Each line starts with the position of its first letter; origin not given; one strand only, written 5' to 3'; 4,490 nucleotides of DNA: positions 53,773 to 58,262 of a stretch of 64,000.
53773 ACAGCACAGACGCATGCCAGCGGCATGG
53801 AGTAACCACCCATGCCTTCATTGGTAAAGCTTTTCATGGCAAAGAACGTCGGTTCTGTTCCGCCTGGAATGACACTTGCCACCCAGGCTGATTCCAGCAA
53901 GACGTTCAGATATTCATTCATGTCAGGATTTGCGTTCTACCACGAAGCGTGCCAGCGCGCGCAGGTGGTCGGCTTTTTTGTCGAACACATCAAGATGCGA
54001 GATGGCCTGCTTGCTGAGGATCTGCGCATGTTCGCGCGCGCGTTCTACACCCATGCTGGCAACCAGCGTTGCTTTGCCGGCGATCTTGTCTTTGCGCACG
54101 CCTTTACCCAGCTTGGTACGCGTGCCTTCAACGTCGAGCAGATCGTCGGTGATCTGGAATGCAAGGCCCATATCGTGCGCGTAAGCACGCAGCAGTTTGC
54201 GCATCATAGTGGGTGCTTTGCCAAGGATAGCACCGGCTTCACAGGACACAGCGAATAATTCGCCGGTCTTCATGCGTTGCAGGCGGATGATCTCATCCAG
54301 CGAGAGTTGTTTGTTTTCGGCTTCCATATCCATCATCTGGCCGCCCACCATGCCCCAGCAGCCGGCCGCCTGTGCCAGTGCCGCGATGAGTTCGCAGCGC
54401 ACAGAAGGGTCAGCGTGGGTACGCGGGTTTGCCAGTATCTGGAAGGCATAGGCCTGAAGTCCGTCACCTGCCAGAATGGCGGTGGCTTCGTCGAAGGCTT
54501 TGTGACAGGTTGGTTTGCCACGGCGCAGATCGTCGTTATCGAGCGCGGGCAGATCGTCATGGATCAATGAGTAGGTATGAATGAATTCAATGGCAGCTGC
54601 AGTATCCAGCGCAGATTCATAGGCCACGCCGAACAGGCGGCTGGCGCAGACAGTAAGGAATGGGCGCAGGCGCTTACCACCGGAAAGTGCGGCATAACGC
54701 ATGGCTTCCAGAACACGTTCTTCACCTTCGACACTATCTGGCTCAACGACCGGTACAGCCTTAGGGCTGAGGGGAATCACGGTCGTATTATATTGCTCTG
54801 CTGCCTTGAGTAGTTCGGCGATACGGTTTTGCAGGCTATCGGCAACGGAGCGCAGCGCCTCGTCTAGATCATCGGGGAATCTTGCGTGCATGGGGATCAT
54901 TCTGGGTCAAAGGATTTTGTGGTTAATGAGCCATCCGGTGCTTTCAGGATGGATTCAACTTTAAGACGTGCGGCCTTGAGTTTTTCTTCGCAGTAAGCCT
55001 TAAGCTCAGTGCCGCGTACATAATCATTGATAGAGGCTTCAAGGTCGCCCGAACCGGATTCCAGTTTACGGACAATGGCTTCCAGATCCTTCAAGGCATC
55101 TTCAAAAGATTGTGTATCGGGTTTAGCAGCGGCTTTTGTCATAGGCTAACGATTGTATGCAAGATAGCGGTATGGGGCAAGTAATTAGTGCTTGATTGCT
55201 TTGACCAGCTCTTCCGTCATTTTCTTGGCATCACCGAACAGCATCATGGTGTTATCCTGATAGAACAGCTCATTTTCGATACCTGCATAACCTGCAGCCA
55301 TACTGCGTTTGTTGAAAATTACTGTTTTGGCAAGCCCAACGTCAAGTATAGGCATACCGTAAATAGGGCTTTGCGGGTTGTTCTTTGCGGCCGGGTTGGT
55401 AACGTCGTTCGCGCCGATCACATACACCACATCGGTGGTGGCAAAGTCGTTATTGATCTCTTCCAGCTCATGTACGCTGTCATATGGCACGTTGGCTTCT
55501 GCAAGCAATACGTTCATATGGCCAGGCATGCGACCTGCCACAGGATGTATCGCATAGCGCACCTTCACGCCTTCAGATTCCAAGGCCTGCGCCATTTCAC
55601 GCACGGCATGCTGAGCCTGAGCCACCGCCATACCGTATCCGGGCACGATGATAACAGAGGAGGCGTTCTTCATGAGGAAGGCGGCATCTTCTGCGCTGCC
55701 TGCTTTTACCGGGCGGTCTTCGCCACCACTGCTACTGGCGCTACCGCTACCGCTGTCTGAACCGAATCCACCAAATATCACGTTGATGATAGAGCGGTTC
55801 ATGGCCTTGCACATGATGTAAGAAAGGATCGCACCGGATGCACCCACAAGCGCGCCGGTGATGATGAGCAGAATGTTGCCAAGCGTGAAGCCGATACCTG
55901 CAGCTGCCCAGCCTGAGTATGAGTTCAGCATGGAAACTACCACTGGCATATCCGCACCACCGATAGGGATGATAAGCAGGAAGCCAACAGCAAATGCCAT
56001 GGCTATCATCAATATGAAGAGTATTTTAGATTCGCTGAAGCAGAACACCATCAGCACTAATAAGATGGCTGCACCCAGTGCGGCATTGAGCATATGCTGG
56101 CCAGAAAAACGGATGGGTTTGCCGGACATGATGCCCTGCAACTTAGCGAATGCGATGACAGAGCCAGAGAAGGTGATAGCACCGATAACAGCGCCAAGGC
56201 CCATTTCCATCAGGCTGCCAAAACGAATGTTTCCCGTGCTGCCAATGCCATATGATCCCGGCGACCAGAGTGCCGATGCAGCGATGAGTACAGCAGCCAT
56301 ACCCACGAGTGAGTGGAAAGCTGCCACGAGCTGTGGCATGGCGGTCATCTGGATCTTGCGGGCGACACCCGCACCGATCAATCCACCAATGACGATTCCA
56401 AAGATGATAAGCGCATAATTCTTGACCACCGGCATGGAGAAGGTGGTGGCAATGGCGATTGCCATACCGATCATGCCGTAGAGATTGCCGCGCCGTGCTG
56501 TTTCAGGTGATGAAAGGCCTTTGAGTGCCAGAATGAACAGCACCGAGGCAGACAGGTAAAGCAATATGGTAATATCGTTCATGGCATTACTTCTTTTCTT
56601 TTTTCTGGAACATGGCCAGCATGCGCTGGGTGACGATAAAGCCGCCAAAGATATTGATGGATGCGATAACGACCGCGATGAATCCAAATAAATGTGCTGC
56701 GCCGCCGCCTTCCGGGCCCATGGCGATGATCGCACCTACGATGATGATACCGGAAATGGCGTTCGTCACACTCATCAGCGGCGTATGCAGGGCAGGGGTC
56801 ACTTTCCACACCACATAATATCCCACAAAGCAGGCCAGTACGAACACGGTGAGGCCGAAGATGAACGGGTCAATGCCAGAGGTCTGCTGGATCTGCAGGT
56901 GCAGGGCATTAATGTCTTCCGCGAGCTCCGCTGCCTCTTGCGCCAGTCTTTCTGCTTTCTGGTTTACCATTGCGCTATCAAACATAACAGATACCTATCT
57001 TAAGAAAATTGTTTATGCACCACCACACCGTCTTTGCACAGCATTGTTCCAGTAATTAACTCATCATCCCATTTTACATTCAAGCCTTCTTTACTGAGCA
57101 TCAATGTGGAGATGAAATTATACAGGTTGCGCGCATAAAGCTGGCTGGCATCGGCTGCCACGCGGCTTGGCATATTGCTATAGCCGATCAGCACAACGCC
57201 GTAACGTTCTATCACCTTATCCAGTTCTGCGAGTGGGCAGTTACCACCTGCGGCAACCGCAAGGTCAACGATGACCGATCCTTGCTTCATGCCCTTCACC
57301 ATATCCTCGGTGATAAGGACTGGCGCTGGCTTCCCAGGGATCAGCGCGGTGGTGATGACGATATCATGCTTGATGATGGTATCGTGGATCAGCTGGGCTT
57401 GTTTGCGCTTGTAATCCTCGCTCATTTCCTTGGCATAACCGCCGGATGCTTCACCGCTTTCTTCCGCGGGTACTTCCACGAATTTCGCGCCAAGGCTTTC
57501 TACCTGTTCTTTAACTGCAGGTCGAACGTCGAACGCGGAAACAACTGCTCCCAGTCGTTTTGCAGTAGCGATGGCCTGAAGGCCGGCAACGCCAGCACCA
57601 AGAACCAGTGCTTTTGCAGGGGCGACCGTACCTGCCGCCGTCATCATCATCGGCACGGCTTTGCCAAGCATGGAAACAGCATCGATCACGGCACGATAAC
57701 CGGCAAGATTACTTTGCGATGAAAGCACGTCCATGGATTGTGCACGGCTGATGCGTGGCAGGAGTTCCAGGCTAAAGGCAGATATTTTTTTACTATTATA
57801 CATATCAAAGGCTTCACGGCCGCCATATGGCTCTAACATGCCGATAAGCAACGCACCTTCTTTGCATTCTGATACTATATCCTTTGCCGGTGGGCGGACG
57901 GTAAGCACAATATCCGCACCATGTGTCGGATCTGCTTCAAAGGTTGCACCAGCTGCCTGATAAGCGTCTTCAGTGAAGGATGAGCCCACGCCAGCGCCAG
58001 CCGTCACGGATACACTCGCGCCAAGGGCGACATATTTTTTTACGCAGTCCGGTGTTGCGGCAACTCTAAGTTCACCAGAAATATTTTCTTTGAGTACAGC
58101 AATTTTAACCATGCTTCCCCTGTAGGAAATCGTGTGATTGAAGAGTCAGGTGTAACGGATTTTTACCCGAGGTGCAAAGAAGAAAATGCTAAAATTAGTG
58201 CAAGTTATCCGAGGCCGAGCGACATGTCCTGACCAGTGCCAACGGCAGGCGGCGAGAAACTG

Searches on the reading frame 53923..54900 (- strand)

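Call 63: search_protein_families(library=pfam, proteins=[window:53923-54900:-], max_evalue=0.00001)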
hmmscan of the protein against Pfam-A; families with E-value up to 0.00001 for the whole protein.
window:53923-54900:- (325 aa): 1 family
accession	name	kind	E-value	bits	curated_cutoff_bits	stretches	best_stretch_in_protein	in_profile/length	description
PF00348.22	polyprenyl_synt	-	1.1e-57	195.6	27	1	62-296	3-231/251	Polyprenyl synthetase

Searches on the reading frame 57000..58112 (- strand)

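Call 63: search_protein_families(library=pfam, proteins=[window:57000-58112:-], max_evalue=0.00001)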
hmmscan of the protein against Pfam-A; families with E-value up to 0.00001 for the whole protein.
window:57000-58112:- (370 aa): 2 families
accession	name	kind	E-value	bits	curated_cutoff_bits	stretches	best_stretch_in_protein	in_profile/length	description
PF01262.27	AlaDh_PNT_C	-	1e-67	228.2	23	1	141-367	1-214/214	Alanine dehydrogenase/PNT, C-terminal domain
PF05222.21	AlaDh_PNT_N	-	2.1e-34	119.1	30.4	1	6-137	2-136/136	Alanine dehydrogenase/PNT, N-terminal domain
